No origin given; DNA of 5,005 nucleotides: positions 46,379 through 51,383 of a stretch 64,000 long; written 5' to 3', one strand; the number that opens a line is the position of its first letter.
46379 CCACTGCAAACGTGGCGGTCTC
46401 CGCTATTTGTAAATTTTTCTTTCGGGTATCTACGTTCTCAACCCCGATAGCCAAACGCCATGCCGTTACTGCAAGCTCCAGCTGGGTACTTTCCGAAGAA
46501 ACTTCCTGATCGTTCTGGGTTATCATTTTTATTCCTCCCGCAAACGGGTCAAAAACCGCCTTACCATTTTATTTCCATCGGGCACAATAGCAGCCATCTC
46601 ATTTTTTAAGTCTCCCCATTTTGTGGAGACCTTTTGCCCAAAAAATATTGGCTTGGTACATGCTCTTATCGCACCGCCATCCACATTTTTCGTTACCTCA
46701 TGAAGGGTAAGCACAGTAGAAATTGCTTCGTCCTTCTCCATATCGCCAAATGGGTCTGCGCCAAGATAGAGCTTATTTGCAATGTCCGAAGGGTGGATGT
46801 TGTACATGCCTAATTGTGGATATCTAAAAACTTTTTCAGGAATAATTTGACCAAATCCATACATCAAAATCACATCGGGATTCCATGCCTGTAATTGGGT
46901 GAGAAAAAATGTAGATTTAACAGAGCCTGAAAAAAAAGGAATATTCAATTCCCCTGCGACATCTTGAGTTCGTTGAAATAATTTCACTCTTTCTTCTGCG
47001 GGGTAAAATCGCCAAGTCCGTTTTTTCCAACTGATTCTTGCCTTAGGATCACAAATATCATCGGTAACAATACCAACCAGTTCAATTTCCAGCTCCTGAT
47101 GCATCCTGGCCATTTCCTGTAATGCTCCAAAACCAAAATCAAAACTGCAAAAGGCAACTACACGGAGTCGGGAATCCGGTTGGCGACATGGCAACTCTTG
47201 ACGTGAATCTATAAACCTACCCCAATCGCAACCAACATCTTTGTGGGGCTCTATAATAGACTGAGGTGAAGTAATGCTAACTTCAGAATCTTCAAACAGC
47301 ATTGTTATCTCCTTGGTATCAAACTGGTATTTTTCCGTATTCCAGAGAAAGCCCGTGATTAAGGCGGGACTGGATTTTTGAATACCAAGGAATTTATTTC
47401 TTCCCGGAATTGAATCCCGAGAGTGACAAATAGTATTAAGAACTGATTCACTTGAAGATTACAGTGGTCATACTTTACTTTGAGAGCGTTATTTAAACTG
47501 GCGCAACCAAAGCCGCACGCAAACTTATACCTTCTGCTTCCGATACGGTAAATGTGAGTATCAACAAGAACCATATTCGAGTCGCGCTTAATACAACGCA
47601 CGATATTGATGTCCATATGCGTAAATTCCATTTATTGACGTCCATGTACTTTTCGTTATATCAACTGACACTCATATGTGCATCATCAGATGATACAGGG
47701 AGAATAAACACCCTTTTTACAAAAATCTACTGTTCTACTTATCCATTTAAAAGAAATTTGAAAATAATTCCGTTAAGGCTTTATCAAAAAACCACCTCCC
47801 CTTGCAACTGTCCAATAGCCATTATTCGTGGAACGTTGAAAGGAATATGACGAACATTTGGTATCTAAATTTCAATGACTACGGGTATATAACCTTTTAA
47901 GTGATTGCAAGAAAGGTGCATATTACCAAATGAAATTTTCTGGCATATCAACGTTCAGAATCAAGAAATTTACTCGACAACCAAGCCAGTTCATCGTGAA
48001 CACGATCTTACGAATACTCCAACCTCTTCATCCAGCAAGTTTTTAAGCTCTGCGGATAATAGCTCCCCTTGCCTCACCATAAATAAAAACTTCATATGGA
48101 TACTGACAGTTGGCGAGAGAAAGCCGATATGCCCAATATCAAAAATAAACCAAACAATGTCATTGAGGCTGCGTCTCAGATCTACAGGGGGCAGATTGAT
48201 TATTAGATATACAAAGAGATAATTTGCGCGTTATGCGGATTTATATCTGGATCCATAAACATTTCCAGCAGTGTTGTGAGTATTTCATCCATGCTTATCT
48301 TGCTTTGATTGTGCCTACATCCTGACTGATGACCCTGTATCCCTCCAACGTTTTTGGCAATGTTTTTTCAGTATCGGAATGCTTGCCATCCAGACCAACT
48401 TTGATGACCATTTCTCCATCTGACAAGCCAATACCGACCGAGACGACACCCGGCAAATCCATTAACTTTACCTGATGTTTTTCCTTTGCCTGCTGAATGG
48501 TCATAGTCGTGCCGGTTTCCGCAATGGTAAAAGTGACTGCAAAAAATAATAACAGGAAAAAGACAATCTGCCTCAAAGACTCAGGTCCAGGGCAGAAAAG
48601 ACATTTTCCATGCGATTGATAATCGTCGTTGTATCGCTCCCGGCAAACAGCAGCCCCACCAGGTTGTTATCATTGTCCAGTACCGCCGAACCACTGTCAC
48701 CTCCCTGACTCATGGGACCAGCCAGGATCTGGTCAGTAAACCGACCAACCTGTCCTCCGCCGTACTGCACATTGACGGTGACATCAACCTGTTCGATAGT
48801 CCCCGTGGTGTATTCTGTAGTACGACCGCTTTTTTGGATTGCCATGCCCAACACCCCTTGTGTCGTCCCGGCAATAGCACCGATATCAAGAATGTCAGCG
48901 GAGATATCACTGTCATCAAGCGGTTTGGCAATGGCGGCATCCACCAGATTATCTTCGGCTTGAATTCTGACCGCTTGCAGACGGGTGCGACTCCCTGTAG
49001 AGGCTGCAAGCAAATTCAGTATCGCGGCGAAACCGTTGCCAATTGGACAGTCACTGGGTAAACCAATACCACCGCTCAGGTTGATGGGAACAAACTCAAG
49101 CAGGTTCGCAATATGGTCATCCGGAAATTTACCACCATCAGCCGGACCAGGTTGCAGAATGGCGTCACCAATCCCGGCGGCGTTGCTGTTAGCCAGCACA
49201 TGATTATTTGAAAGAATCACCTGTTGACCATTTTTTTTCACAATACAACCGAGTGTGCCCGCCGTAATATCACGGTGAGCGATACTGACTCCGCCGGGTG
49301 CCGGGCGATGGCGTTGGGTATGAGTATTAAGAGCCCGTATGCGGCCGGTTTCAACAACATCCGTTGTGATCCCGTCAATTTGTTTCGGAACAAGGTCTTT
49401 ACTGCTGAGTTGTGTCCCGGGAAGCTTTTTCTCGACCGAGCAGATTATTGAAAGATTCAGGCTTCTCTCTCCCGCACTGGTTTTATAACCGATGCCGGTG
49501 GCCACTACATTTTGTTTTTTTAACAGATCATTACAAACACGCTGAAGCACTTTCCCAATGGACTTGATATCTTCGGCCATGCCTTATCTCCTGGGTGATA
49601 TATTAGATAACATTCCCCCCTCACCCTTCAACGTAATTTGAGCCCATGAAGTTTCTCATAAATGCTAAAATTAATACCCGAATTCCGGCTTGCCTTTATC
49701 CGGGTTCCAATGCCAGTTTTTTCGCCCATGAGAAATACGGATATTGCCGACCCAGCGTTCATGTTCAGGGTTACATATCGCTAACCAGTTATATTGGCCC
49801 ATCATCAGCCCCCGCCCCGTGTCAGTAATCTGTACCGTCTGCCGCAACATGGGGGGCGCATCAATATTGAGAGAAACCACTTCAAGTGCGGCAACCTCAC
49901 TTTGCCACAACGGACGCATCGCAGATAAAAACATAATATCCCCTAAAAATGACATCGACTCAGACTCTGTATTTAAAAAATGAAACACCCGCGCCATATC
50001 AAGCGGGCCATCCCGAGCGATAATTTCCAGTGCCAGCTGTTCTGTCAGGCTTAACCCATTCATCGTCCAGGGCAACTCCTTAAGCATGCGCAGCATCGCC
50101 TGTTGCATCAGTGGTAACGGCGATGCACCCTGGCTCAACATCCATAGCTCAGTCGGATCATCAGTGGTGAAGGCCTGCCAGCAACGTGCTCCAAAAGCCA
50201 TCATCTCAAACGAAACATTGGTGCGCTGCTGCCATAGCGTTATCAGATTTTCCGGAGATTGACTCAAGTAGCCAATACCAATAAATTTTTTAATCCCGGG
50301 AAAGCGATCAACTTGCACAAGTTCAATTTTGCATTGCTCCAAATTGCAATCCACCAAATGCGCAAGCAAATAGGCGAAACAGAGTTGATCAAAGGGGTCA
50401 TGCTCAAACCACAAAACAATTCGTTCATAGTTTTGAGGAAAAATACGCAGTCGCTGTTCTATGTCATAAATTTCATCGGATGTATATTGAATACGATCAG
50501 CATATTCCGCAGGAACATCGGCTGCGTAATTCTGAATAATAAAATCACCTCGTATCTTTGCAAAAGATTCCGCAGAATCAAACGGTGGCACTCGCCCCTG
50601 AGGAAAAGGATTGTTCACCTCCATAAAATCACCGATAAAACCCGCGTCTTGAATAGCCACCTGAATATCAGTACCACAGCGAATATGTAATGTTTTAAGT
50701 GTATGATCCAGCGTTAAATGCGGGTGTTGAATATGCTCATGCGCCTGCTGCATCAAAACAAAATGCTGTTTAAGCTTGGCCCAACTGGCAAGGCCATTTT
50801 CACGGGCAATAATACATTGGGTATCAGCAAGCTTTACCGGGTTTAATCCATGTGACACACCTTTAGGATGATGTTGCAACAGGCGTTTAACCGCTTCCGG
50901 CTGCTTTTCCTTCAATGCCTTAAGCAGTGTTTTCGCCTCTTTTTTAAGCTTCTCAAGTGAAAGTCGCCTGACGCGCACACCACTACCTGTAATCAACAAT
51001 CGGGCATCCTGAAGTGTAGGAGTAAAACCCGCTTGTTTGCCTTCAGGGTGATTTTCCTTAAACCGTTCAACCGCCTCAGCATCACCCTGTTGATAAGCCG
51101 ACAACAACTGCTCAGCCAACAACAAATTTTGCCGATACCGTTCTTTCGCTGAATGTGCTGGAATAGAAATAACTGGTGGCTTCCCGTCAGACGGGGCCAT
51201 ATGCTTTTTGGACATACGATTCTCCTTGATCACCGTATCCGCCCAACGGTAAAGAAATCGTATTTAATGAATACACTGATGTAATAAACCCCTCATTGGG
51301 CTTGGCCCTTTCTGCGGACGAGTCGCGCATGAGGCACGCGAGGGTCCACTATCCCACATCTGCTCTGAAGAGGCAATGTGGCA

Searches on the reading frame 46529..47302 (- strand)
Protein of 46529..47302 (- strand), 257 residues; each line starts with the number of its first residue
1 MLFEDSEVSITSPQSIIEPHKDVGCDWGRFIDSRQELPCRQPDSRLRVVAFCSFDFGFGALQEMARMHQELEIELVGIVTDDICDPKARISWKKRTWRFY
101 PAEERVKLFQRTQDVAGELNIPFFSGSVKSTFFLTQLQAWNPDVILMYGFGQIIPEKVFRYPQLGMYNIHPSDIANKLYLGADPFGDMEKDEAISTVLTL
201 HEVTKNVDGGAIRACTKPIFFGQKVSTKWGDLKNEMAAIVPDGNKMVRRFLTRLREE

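Call 3: search_protein_families(library=pfam, proteins=[window:46529-47302:-], max_evalue=0.01)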
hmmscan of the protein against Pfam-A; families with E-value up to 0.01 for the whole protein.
window:46529-47302:- (257 aa): 1 family
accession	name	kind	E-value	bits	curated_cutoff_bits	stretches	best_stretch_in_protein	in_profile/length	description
PF00551.24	Formyl_trans_N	-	3.7e-08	33.8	26.1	1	133-215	71-151/181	Formyl transferase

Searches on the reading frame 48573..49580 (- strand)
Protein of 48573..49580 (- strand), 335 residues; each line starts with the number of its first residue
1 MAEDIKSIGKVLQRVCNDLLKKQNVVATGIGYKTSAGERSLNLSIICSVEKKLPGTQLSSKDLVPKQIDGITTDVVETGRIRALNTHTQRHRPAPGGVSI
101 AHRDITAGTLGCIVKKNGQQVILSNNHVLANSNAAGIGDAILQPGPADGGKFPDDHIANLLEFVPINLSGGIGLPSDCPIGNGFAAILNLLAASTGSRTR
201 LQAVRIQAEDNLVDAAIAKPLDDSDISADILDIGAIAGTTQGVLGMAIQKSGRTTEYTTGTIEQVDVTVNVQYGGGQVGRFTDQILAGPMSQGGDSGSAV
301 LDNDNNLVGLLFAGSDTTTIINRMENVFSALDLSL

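Call 62: search_protein_families(library=pfam, proteins=[window:48573-49580:-], max_evalue=0.001)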
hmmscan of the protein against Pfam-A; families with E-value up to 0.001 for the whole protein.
window:48573-49580:- (335 aa): 2 families
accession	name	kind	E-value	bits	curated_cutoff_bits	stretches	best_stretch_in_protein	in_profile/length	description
PF13365.12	Trypsin_2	-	9.7e-07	30.1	27.6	1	111-310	3-144/144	Trypsin-like peptidase domain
PF00089.32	Trypsin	-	0.00045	20.5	20.6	0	246-320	120-203/220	Trypsin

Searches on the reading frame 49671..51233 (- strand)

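Call 62: search_protein_families(library=pfam, proteins=[window:49671-51233:-], max_evalue=0.001)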
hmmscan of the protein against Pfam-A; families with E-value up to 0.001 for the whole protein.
window:49671-51233:- (520 aa): 1 family
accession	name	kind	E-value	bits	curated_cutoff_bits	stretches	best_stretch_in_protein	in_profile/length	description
PF08874.15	DUF1835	-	8.6e-06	26.3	21.1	1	183-299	2-116/122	Domain of unknown function (DUF1835)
